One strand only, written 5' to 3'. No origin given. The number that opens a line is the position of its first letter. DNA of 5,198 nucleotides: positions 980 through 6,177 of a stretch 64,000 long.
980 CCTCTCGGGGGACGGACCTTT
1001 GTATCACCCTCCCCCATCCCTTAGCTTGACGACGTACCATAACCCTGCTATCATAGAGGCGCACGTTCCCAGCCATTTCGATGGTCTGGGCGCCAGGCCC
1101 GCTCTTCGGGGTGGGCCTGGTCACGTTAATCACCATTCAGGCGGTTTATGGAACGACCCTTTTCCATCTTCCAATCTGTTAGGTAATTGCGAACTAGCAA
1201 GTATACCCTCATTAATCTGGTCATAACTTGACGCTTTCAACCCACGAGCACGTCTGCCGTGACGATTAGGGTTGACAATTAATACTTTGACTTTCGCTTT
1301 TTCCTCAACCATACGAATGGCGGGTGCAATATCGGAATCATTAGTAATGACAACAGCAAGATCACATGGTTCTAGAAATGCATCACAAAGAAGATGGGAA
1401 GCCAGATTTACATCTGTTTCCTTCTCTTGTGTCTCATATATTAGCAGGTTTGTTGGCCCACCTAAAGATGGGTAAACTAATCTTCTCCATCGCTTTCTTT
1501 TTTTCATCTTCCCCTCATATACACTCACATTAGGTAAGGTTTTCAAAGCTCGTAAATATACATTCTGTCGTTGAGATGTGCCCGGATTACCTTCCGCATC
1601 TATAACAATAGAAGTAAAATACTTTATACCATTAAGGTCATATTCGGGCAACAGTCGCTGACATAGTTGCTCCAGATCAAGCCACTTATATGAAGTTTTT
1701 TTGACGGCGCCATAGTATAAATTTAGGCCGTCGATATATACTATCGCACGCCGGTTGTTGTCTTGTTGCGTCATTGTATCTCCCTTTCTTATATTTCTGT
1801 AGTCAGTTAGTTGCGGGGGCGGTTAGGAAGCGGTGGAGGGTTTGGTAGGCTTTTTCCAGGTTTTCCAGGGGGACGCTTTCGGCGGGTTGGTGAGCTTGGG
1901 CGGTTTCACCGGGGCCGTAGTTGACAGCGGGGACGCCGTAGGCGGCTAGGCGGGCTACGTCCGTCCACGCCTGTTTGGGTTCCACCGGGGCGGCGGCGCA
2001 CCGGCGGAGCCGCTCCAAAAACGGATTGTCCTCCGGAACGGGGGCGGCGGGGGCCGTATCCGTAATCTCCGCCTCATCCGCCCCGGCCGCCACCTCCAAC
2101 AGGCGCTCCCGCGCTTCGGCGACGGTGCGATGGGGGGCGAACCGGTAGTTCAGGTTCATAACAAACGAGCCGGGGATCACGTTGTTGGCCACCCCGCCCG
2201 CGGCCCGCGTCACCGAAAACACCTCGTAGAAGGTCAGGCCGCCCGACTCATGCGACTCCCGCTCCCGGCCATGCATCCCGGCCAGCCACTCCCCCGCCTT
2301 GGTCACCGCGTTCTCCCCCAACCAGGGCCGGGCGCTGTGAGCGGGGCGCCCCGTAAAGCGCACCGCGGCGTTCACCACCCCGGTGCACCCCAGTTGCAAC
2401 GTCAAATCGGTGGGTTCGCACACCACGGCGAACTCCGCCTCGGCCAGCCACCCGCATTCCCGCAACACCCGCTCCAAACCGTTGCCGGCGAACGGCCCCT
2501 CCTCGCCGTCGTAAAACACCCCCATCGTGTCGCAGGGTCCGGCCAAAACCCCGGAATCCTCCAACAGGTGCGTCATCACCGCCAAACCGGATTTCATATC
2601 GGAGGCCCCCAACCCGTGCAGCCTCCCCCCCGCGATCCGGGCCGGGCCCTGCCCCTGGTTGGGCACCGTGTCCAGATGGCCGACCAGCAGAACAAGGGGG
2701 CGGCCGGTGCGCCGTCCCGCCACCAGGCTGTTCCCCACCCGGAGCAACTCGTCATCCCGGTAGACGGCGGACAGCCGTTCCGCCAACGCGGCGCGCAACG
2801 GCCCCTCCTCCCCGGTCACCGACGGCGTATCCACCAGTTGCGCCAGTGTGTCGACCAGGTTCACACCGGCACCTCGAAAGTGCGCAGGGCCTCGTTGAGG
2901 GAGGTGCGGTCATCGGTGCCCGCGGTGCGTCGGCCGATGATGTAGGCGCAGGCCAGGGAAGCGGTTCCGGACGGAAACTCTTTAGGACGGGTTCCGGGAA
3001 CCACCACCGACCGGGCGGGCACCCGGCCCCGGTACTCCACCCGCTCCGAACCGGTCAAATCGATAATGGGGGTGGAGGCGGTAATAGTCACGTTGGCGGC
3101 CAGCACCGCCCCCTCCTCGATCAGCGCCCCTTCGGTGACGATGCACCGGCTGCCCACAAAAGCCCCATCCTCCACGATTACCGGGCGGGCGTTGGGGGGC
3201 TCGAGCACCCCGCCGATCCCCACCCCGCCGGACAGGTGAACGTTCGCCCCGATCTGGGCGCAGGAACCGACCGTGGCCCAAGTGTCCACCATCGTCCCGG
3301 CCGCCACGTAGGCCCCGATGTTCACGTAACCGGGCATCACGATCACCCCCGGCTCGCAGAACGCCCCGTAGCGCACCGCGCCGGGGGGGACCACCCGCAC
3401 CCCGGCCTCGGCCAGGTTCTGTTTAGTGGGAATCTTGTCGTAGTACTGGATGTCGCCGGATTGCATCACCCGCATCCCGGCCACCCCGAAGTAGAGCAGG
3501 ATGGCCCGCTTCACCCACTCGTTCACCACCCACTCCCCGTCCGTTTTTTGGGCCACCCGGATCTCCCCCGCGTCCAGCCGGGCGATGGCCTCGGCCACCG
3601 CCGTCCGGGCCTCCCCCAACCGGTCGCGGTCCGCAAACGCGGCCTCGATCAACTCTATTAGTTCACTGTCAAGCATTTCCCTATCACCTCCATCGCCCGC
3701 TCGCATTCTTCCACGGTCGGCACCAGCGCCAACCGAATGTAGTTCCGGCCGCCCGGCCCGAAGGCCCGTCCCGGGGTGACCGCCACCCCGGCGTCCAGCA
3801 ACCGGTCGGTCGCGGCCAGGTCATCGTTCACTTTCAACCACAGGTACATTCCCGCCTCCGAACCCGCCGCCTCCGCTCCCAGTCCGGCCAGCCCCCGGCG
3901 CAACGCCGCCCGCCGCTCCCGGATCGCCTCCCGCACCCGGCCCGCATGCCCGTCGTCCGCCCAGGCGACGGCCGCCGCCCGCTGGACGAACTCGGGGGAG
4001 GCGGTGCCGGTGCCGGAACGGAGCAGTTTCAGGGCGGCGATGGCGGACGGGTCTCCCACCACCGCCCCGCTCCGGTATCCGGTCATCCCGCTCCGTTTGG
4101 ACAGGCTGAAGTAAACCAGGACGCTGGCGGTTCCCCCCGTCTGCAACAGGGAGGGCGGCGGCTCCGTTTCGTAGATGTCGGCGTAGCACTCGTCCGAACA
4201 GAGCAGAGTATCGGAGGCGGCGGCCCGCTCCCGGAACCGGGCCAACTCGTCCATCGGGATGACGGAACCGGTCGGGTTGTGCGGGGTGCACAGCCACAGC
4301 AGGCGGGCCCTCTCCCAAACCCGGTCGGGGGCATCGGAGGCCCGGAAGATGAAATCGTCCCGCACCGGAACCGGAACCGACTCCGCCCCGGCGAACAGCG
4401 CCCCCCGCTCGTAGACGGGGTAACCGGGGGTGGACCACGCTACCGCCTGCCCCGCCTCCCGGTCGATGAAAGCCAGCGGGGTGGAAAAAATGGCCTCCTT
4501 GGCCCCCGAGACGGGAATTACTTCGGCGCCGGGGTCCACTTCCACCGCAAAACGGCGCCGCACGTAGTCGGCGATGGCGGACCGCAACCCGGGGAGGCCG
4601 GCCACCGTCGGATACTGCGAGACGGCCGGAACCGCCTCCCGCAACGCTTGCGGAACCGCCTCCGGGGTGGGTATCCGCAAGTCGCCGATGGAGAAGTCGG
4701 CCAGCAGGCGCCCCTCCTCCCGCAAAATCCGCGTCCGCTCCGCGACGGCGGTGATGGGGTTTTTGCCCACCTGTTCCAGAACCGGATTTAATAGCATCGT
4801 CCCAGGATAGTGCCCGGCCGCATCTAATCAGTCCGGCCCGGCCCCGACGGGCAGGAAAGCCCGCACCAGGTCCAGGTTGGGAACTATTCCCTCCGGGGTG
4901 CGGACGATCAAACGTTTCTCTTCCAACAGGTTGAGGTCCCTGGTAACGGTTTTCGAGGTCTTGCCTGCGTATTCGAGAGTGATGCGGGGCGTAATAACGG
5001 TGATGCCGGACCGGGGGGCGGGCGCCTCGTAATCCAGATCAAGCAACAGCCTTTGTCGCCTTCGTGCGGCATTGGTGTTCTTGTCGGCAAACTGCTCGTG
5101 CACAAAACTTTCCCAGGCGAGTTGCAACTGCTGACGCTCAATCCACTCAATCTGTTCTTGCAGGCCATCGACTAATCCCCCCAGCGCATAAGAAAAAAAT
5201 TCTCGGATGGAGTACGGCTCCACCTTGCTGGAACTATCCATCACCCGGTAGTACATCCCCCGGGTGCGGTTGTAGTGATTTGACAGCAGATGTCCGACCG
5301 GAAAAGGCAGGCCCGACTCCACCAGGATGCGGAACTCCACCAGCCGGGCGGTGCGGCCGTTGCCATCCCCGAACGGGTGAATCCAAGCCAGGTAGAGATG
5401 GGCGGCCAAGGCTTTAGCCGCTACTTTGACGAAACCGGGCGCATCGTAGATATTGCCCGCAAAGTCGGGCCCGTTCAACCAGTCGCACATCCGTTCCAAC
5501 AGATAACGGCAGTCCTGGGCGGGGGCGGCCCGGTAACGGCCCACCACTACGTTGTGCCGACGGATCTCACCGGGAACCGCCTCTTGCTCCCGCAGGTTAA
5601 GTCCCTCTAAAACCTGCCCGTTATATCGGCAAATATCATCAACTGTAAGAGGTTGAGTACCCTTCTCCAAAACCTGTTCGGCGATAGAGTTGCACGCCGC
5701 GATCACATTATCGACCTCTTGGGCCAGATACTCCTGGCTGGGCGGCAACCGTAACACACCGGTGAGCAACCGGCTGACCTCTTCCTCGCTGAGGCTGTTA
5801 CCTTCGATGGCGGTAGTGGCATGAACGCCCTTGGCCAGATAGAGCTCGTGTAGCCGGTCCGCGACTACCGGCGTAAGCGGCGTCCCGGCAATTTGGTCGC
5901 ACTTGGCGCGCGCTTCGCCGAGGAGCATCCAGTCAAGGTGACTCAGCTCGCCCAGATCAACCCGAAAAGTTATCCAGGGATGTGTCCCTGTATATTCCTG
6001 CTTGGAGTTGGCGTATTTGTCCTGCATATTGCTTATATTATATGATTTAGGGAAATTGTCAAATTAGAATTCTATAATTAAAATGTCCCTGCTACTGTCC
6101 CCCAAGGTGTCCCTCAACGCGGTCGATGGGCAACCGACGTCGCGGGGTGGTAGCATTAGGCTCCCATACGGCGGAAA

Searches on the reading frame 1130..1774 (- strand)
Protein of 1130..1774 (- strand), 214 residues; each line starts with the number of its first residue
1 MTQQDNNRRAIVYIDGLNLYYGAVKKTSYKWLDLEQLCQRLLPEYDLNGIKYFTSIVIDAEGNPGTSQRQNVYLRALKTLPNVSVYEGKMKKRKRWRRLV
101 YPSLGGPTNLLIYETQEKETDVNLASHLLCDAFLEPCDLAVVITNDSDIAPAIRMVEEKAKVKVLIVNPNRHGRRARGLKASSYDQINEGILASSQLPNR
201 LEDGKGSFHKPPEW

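Call 101: search_protein_families(library=pfam, proteins=[window:1130-1774:-], max_evalue=0.01)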
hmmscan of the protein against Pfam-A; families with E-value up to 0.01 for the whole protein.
window:1130-1774:- (214 aa): 1 family
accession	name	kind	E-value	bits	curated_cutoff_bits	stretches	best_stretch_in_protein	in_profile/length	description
PF01936.24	NYN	-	8.1e-09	36.6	24.2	1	9-167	1-125/145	NYN domain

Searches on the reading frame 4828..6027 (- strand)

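Call 101: search_protein_families(library=pfam, proteins=[window:4828-6027:-], max_evalue=0.01)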
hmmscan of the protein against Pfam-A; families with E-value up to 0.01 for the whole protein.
window:4828-6027:- (399 aa): 1 family
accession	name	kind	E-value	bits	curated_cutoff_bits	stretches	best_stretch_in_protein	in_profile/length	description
PF02661.23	Fic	-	6.9e-15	56.1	24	1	126-231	1-89/93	Fic/DOC family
